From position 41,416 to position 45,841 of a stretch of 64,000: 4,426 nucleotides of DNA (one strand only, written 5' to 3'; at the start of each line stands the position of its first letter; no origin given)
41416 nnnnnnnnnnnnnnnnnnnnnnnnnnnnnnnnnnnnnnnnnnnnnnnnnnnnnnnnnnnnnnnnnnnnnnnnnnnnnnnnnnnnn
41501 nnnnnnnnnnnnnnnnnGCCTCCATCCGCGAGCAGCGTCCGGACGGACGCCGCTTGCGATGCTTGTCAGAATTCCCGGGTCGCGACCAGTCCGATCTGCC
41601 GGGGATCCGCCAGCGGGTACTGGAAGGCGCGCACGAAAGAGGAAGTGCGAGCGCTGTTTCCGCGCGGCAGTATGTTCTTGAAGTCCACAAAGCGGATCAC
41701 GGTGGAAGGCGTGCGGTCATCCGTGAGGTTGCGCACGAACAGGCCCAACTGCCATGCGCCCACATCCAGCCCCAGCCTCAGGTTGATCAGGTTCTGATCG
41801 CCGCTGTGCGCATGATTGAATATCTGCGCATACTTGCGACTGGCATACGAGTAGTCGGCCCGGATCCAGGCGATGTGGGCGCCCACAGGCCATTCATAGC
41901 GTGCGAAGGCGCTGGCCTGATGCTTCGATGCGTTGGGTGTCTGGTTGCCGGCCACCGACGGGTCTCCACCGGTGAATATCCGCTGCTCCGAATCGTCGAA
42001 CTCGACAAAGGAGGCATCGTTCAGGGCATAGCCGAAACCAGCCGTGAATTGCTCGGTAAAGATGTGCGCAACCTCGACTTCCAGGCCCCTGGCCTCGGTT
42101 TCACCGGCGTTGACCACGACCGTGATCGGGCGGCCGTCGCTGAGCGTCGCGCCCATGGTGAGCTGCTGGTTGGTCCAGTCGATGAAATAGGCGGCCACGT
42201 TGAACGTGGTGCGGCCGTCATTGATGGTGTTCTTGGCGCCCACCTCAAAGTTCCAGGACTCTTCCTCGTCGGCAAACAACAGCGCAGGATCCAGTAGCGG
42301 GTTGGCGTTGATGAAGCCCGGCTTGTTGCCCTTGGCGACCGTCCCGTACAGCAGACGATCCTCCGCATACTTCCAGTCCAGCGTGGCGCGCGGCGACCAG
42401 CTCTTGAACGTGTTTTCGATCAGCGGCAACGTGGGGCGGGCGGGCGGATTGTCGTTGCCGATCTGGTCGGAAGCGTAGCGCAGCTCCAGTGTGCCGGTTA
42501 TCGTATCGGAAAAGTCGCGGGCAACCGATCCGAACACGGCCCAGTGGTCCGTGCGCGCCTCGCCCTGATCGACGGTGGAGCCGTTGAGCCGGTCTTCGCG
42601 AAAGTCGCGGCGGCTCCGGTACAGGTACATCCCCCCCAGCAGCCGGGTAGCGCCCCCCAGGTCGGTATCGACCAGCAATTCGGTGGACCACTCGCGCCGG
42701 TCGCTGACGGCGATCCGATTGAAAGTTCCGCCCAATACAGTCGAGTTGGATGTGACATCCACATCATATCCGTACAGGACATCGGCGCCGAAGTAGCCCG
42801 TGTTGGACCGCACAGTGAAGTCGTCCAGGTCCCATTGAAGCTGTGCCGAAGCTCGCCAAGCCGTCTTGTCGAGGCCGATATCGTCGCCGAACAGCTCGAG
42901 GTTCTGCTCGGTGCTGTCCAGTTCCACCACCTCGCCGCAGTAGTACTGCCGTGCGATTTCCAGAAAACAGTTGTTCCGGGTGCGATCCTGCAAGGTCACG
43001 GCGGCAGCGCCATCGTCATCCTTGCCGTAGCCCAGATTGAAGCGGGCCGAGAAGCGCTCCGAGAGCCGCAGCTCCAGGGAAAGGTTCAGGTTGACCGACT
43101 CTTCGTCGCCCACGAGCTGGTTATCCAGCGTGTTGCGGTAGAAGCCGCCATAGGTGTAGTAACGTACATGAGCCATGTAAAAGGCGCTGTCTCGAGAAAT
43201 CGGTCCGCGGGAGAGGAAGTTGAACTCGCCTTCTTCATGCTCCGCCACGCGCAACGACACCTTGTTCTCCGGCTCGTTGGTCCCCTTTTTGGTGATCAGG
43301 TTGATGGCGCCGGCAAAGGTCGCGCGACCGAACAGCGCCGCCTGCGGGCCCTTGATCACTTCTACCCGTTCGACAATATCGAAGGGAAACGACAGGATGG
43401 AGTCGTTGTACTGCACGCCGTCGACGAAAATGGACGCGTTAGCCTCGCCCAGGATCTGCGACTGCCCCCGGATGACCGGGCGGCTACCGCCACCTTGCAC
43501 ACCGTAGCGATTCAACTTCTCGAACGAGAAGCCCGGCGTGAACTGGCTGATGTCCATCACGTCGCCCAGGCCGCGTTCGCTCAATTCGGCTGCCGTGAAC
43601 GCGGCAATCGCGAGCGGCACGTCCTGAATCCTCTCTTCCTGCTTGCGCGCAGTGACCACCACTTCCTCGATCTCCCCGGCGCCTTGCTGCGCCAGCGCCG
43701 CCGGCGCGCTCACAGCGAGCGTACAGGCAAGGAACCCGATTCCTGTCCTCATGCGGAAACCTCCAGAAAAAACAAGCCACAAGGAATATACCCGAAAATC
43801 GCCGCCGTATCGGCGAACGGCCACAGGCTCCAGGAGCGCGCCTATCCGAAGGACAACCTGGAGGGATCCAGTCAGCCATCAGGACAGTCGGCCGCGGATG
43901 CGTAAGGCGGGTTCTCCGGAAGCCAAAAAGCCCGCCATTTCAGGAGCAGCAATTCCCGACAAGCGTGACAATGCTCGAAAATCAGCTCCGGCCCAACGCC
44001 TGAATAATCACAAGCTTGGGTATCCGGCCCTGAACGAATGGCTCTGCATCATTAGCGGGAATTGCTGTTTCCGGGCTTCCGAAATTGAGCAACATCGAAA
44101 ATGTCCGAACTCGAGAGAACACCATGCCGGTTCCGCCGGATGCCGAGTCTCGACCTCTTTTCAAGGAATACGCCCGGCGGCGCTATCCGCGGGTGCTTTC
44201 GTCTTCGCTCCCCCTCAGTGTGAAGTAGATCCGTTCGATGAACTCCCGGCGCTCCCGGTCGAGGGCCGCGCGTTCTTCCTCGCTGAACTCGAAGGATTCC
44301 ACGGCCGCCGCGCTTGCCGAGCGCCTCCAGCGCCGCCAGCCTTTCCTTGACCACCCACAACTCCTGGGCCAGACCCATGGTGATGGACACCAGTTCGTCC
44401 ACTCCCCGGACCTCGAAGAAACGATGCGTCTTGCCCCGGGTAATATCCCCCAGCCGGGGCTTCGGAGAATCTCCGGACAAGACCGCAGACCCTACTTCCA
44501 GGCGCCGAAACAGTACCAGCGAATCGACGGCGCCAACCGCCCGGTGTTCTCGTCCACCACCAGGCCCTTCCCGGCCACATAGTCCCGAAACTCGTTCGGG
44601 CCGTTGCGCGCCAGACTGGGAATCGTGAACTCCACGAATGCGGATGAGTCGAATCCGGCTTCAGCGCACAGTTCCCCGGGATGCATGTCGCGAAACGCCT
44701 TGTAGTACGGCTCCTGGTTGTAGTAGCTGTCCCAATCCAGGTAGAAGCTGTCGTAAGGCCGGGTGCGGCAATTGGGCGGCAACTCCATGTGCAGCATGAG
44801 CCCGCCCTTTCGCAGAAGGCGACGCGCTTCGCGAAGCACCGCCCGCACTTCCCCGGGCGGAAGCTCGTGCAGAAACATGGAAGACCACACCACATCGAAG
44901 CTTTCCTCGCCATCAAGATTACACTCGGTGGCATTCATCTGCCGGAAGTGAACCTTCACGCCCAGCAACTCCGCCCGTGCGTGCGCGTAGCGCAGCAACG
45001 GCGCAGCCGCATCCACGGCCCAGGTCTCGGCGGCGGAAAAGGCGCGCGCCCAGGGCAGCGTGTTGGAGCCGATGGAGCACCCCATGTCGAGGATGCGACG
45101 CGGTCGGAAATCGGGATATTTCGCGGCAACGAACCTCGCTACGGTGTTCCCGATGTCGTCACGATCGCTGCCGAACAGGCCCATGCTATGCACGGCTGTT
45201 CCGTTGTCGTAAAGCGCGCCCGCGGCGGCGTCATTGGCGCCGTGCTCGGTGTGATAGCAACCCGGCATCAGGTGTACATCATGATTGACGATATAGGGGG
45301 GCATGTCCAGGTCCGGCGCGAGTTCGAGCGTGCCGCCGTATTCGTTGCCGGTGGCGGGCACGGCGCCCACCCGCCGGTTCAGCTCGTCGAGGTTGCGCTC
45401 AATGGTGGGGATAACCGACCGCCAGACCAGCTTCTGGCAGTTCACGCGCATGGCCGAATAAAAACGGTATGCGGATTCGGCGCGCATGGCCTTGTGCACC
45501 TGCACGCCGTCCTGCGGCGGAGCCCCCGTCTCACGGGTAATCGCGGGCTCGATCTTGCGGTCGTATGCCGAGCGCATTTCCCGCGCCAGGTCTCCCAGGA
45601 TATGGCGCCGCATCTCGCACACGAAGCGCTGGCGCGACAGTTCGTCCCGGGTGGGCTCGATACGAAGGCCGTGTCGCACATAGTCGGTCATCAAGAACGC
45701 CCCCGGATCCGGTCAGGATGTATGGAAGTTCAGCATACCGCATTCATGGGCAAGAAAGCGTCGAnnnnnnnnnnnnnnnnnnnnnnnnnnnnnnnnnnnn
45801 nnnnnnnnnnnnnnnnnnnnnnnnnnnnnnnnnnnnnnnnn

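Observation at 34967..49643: Regulator-less 14.7-kb block: TonB receptor, Dpp-like ABC importer, two Tat-exported enzymes and cytoplasmic VOC/VOC/TauD/methyltransferase genes, a putative uptake-and-catabolism locus for an unknown substrate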

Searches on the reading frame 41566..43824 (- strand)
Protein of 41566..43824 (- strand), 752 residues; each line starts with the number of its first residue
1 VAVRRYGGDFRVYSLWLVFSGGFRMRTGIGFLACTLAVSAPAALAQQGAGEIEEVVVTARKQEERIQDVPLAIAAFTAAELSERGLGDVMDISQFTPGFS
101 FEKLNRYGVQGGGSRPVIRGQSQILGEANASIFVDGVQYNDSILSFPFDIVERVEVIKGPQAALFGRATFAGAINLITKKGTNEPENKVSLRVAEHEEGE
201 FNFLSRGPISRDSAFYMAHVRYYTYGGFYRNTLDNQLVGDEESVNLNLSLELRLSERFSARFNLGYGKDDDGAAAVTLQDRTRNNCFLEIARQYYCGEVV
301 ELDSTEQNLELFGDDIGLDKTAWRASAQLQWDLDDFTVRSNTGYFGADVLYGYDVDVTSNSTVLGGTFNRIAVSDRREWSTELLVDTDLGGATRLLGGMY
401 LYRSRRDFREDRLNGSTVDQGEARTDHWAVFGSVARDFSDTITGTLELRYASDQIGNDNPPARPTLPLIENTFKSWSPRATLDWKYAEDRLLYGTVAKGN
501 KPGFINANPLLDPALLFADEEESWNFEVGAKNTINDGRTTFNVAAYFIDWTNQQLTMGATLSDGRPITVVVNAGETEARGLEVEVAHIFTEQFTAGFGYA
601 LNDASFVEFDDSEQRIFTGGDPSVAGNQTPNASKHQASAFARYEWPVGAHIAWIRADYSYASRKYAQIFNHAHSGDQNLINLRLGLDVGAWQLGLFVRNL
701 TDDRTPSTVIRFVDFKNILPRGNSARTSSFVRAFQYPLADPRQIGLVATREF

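Call 5: search_protein_families(library=pfam, proteins=[window:41566-43824:-], max_evalue=0.01)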
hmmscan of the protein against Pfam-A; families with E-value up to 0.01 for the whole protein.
window:41566-43824:- (752 aa): 2 families
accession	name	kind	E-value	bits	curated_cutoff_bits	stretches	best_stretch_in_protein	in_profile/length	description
PF00593.30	TonB_dep_Rec_b-barrel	-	6.7e-35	122.2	27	1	312-700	51-436/436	TonB dependent receptor-like, beta-barrel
PF07715.20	Plug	-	5.4e-18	65.9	23.9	1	66-173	2-107/107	TonB-dependent Receptor Plug Domain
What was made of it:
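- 41566..43752 (-): TonB-dependent receptor, convergent with the flavoprotein gene. Plug plus beta-barrel domains (call 5).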

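Call 8: search_protein_families(library=ncbifam, proteins=[window:41566-43752:-], max_evalue=0.001)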
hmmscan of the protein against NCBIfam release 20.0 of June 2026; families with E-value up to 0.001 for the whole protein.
window:41566-43752:- (728 aa): 26 families (the best 25 are shown)
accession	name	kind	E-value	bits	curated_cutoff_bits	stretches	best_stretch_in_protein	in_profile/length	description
TIGR01783.1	TonB-siderophor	subfamily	5.2e-37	127.8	223.5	2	417-680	376-619/649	TonB-dependent siderophore receptor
NF010650.0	PRK14049.1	equivalog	1.5e-15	56.5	904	2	34-193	71-226/729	ferrioxamine B receptor precursor protein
TIGR01785.1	TonB-hemin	subfamily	3.5e-15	55.5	316.85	1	29-156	2-130/677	TonB-dependent heme/hemoglobin receptor family protein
NF010010.0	PRK13483.1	equivalog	5.2e-15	54.5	927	1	12-242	16-252/660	ligand-gated channel protein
TIGR04056.1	OMP_RagA_SusC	subfamily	8.1e-14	50.9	368.25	1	26-168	76-216/981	SusC/RagA family TonB-linked outer membrane protein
NF050067.1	TonBEntbctnRecCfrA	equivalog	1.9e-13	49.6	1200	1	17-169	16-172/698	TonB-dependent ferric enterobactin receptor CfrA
NF010651.0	PRK14050.1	equivalog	3.2e-13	48.7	884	1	31-165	65-196/730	TonB-dependent siderophore receptor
NF007465.0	PRK10044.1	equivalog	7.1e-13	47.6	803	1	33-172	67-204/726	ferrichrome porin FhuA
NF007478.2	PRK10064.1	equivalog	2.5e-12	45.9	745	1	6-164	11-167/663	catecholate siderophore receptor CirA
TIGR01779.1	TonB-B12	equivalog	9.3e-12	44.3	599.7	1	10-239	8-237/614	TonB-dependent vitamin B12 receptor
NF049944.1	TonB_dep_PUIUD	equivalog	1.5e-11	43.4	850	1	121-169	137-184/686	TonB-dependent receptor, PUIUD motif-type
NF041535.1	TonB_rec_PqqU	equivalog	2.8e-11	42.5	1200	1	448-676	418-638/676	TonB-dependent receptor PqqU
NF047944.1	FoxamRcptFoxA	equivalog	1.1e-10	40.5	1300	1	12-191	15-199/697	ferrioxamine B receptor FoxA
NF010038.0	PRK13513.1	equivalog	3.2e-10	39.2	942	1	12-166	19-176/659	ligand-gated channel protein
NF007349.0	PRK09840.1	equivalog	6.1e-10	37.7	686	1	104-171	125-191/760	catecholate siderophore receptor Fiu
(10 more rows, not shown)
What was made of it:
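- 41566..43752 (-): Below every NCBIfam cut-off (call 8).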

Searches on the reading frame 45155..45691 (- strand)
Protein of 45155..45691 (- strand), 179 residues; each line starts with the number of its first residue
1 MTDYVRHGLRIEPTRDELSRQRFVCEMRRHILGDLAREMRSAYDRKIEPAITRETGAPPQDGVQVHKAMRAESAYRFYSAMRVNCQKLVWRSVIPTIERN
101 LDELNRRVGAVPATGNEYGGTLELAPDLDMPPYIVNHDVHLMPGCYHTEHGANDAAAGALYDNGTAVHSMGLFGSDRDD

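Call 46: search_protein_families(library=pfam, proteins=[window:45155-45691:-], max_evalue=1)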
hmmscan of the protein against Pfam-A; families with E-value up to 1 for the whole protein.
seq(179 aa): 0 families
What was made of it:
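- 44492..45691 (-): 399-aa class I SAM methyltransferase with a helical N-terminal domain of about 180 aa that matches no family. The N-terminal part has no Pfam hit (call 46).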
